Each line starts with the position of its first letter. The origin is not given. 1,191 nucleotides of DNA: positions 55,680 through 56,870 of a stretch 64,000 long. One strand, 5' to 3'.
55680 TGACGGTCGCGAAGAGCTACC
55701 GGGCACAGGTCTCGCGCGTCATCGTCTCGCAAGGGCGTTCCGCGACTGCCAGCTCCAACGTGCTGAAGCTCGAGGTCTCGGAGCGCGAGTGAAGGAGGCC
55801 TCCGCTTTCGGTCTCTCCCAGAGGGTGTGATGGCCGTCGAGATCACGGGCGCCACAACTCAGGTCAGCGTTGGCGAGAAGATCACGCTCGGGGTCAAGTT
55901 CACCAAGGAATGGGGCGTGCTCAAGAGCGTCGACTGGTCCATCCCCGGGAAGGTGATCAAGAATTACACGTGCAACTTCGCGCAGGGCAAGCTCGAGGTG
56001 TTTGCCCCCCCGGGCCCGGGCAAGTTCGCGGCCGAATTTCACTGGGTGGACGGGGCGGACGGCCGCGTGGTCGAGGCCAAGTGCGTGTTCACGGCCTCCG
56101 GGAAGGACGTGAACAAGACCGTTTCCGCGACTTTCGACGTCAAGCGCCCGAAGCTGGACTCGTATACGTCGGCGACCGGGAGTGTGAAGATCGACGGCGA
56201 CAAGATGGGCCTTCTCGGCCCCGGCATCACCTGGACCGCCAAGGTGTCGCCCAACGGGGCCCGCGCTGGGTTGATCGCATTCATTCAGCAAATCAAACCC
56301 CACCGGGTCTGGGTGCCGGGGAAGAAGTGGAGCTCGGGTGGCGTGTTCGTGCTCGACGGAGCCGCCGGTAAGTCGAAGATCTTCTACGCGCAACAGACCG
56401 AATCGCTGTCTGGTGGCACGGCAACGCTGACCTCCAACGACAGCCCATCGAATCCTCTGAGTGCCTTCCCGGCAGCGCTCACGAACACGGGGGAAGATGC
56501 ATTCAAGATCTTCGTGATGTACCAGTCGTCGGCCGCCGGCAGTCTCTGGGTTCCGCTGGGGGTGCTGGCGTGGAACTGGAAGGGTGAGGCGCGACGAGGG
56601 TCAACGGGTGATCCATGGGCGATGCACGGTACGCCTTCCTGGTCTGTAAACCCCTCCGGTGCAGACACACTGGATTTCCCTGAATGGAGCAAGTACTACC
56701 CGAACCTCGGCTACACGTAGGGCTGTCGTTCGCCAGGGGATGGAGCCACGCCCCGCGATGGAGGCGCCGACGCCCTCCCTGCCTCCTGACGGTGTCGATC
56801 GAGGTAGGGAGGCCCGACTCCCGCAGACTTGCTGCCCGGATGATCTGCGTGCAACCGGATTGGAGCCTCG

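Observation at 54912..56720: Duplicated 28-aa N-terminal module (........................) shared by a fragment ORF and a novel 297-aa protein flanking a lipoprotein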

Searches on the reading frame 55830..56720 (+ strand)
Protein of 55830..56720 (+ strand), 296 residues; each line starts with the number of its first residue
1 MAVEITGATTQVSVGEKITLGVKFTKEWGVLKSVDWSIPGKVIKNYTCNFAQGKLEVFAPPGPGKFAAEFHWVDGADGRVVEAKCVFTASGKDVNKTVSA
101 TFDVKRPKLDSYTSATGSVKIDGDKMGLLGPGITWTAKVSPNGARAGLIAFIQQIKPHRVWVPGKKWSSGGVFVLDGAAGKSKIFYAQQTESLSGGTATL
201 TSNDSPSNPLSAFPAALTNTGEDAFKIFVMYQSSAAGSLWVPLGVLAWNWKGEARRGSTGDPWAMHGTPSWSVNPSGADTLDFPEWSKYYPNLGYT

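Call 5: search_protein_families(library=pfam, proteins=[window:55830-56720:+], max_evalue=0.01)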
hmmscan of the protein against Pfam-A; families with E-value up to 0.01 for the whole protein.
window:55830-56720:+ (296 aa): 0 families

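Call 8: find_homologous_proteins(query=window:55830-56717:+)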
Query window:55830-56717:+ (296 aa): 18 proteins with E <= 0.001 among 2155 candidates.
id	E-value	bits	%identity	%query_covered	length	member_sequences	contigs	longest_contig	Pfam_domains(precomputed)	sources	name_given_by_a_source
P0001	4.0e-197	672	100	100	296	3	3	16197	-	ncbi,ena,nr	ncbi:MAG: hypothetical protein A2V63_10210 [Candidatus Eisenbacteria bacterium RBG_19FT_COMBO_70_11]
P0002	1.7e-147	509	73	100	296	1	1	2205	-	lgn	-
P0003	4.3e-134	465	68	100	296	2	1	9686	-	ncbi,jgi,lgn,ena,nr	ncbi:MAG: hypothetical protein OEW48_11095 [Phycisphaerae bacterium]|nr:hypothetical protein [Phycis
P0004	1.5e-126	440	65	100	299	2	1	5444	-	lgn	-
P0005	2.4e-124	433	63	100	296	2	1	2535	-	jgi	jgi:hypothetical protein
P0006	2.3e-122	426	63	100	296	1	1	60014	-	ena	-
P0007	1.7e-92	328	81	60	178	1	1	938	-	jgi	jgi:hypothetical protein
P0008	1.6e-89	318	69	69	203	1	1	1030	-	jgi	jgi:hypothetical protein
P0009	8.7e-51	191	43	86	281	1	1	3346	-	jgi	jgi:hypothetical protein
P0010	8.8e-51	191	42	99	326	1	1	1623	-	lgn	-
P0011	1.0e-50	191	39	100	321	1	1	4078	-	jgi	-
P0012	2.2e-50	190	41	97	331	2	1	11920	-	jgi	-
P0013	3.1e-48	183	39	100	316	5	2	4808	-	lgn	-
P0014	1.3e-47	181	38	97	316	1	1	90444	-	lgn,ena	-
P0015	4.3e-41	159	34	97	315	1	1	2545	-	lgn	-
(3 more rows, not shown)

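Call 10: find_encoding_contigs(protein=P0006, flank=10000, max_places=3)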
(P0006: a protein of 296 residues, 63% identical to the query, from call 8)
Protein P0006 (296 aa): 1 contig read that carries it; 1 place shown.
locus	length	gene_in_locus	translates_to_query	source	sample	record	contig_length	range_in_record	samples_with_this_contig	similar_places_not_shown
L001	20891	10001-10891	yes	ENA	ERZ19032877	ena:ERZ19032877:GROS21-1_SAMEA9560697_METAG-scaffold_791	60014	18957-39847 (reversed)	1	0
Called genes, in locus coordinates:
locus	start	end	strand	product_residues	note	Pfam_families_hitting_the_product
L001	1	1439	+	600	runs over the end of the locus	PF05947:T6SS_TssF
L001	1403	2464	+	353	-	PF06996:T6SS_TssG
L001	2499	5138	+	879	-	PF02861:Clp_N, PF06414:Zeta_toxin (faint), PF13191:AAA_16 (faint), PF00004:AAA, PF17871:AAA_lid_9, PF07724:AAA_2, PF07728:AAA_5, PF10431:ClpB_D2-small, +1 more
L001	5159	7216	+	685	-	PF05954:Phage_GPD, PF06715:Gp5_C (faint), PF04717:Phage_base_V, PF22178:Gp5_trimer_C, PF10106:DUF2345 (faint)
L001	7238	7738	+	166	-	PF20093:DUF6484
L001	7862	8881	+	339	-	PF09937:DUF2169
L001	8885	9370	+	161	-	PF13665:Tox-PAAR-like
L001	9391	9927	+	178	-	-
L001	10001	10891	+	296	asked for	-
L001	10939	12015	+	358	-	PF00109:ketoacyl-synt (faint)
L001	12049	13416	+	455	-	PF13646:HEAT_2 (weak)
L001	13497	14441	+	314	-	PF13365:Trypsin_2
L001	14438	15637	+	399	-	PF00069:Pkinase, PF01636:APH (faint), PF07714:PK_Tyr_Ser-Thr, PF03109:ABC1 (weak), PF08308:PEGA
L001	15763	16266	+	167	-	PF03783:CsgG, PF13036:LpoB (weak)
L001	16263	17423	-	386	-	PF13557:Phenol_MetA_deg (faint)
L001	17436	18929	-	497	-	PF00041:fn3 (weak), PF16656:Pur_ac_phosph_N (faint), PF13205:Big_5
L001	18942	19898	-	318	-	PF03783:CsgG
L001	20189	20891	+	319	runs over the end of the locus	-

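Call 11: find_encoding_contigs(protein=P0014, flank=10000, max_places=3)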
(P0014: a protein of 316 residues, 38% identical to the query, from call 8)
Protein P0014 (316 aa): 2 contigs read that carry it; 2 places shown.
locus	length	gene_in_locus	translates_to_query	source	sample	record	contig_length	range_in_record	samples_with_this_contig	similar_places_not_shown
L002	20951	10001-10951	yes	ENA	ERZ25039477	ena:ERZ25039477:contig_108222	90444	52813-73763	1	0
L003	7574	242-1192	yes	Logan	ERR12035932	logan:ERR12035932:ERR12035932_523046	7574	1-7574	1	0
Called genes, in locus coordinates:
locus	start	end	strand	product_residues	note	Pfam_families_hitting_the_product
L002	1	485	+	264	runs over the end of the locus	PF07024:ImpE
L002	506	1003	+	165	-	PF04965:GPW_gp25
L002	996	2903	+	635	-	PF05947:T6SS_TssF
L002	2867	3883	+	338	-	PF06996:T6SS_TssG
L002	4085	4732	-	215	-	-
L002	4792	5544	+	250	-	PF17871:AAA_lid_9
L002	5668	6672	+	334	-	PF00004:AAA, PF07724:AAA_2, PF07728:AAA_5, PF10431:ClpB_D2-small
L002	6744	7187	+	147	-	PF12385:Peptidase_C70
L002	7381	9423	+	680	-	PF05954:Phage_GPD, PF04717:Phage_base_V, PF20093:DUF6484 (faint), PF22178:Gp5_trimer_C, PF06715:Gp5_C (faint), PF22178:Gp5_trimer_C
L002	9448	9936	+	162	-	PF13665:Tox-PAAR-like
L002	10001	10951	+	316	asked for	-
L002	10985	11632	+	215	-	-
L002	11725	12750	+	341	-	PF09937:DUF2169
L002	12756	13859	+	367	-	PF00109:ketoacyl-synt (faint)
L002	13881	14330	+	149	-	-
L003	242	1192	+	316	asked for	-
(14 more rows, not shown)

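Call 14: find_encoding_contigs(protein=P0012, flank=10000, max_places=2)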
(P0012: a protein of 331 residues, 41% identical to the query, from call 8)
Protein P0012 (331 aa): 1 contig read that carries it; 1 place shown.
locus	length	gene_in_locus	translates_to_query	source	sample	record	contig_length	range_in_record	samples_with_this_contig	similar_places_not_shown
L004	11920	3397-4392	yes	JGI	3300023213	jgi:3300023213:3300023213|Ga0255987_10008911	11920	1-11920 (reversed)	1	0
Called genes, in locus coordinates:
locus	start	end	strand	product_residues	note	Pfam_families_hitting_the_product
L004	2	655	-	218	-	?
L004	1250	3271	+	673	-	PF05954:Phage_GPD, PF20093:DUF6484 (faint), PF06715:Gp5_C (faint), PF04717:Phage_base_V, PF22178:Gp5_trimer_C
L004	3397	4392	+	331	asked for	-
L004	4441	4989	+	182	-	-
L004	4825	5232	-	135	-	-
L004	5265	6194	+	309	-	PF12760:Zn_ribbon_IS1595, PF12762:DDE_Tnp_IS1595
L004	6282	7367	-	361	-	PF00109:ketoacyl-synt (faint)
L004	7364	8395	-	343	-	PF09937:DUF2169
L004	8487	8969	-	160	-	PF13665:Tox-PAAR-like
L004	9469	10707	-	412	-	PF13646:HEAT_2 (faint)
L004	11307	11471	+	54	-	-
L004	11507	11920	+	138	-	?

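Call 15: find_encoding_contigs(protein=P0003, flank=10000, max_places=2)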
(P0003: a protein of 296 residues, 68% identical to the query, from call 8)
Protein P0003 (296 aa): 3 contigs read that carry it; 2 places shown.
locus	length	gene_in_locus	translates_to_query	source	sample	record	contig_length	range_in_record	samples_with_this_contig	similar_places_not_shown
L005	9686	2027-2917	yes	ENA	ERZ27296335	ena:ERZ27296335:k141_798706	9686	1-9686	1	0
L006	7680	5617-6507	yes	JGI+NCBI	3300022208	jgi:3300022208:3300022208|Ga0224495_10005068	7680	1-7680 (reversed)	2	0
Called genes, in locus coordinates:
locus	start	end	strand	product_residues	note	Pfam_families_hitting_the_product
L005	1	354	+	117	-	?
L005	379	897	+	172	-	PF20093:DUF6484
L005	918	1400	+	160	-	PF13665:Tox-PAAR-like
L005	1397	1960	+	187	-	-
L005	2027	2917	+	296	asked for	-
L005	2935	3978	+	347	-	PF09937:DUF2169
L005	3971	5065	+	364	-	PF00109:ketoacyl-synt (faint)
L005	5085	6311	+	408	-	PF13646:HEAT_2 (faint), PF02985:HEAT (faint)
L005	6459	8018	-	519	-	PF05591:T6SS_VipA, PF05943:VipB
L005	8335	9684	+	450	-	?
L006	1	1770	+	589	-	PF17871:AAA_lid_9, PF00004:AAA (weak), PF07724:AAA_2, PF07728:AAA_5, PF10431:ClpB_D2-small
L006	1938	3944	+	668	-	PF05954:Phage_GPD, PF06715:Gp5_C (faint), PF04717:Phage_base_V, PF22178:Gp5_trimer_C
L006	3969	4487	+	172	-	PF20093:DUF6484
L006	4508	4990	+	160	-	PF13665:Tox-PAAR-like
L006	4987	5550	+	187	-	-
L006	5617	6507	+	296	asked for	-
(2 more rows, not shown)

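Call 19: predict_structure(alignment_id=A2)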
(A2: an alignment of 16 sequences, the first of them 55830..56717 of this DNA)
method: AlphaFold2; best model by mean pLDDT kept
length: 296 residues; sequences in the alignment: 16
mean_pLDDT: 86.8   pTM: 0.86
mean pLDDT of the five models: 86.8, 86.0, 83.7, 81.7, 79.9
residues with pLDDT >= 90: 167; 70-90: 94; 50-70: 33; < 50: 2
segments of 3 or more residues with pLDDT < 50: none
pLDDT, mean of each block of 10 residues (from residue 1): 78 96 89 94 93 91 87 96 92 93 97 91 81 90 96 78 59 64 75 93 83 84 89 96 94 91 91 92 83 53
secondary structure, 60 per line:
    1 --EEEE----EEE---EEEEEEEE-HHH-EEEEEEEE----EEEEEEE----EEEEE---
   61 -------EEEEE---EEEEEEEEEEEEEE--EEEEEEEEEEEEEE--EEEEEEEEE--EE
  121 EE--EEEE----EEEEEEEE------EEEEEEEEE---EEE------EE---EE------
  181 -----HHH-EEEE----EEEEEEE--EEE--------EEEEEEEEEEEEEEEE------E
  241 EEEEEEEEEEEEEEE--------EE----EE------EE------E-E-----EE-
elements in order: E3-6 E11-13 E17-24 E30-37 E42-48 E53-57 E68-72 E76-89 E92-105 E108-116 E119-122 E125-128 E133-140 E147-155 E159-161 E190-193 E198-204 E207-209 E218-233 E240-255

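Call 31: fold_search(model_id=the predicted structure, library=pdb)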
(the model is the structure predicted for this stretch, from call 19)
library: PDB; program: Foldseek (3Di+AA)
matches with E <= 10: 1316; with E <= 0.001: 9
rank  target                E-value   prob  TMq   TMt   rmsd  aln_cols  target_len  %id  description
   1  7quz_AAA              1.0e-04  1.00  0.22  0.33  18.0       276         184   15  Crystal structure of the SeMet octameric C-terminal Big_2-CBM56 domains from Paenibacillus illinoisensis (Bacillus c (released 2023-02-01)
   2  7quz_DDD              1.9e-04  1.00  0.22  0.32  17.7       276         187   14  Crystal structure of the SeMet octameric C-terminal Big_2-CBM56 domains from Paenibacillus illinoisensis (Bacillus c (released 2023-02-01)
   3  7ptb                  3.2e-04  0.97  0.21  0.20  15.0       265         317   10  Crystal structure of the SPD-2 domain of human CEP192 (released 2022-04-06)
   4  7quz_BBB              4.5e-04  1.00  0.23  0.33  18.0       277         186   15  Crystal structure of the SeMet octameric C-terminal Big_2-CBM56 domains from Paenibacillus illinoisensis (Bacillus c (released 2023-02-01)
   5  7r3t_B                6.6e-04  0.99  0.22  0.33  18.0       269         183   16  Crystal structure of the Dimeric C-terminal Big_2-CBM56 domains from Paenibacillus illinoisensis (Bacillus circulans I (released 2023-02-22)
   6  9bu0_H                7.6e-04  0.97  0.21  0.24  19.1       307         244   11  Structure of human MAIT A-F7 TCR in complex with human MR1-salicylaldehyde (released 2024-12-25)
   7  7tvz_E                9.3e-04  0.96  0.21  0.12  12.0       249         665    8  Cryo-EM structure of human band 3-protein 4.2 complex in diagonal conformation (released 2022-06-08)
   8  8bxr                  9.3e-04  0.69  0.19  0.19  26.9       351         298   12  Titin FnIII-domain I109-I111 (I/A4-A/A6) from the MIR region (released 2023-02-15)
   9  6pcu_E                9.7e-04  0.96  0.21  0.26  23.4       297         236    9  VP8* of a G2P[4] human rotavirus in complex with scFv antibody 9 (released 2019-09-04)
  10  4fqp_A                1.3e-03  0.90  0.23  0.22  24.4       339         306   11  Crystal structure of human Nectin-like 5 full ectodomain (D1-D3) (released 2012-08-22)
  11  3q5y_B                1.6e-03  0.93  0.21  0.25  19.1       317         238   11  V beta/V beta homodimerization-based pre-TCR model suggested by TCR beta crystal structures (released 2011-03-09)
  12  7d56_A                1.8e-03  0.95  0.24  0.14  14.2       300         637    8  Structure of the peptidylarginine deiminase type III (PAD3) in complex with Cl-amidine (released 2021-06-02)
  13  6dfq_B                1.8e-03  0.82  0.18  0.21  20.1       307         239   10  mouse diabetogenic TCR I.29 (released 2019-04-17)
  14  7u6f_B3               1.9e-03  0.72  0.20  0.20  19.6       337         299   10  Mouse retromer (VPS26/VPS35/VPS29) heterotrimers (released 2022-10-12)
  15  8dpu_A                2.0e-03  0.82  0.22  0.21  22.3       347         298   10  The crystal structure of the IL-11 signalling complex (released 2023-11-29)
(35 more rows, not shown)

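Call 32: find_encoding_contigs(protein=P0002, flank=10000, max_places=2)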
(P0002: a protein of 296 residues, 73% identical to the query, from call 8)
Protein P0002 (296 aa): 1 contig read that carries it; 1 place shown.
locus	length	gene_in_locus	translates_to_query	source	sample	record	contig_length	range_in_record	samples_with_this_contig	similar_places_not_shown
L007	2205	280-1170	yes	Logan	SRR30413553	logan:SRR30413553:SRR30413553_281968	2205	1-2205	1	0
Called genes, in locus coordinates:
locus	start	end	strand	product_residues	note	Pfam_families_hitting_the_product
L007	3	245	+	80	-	?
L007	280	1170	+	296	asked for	-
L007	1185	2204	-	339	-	?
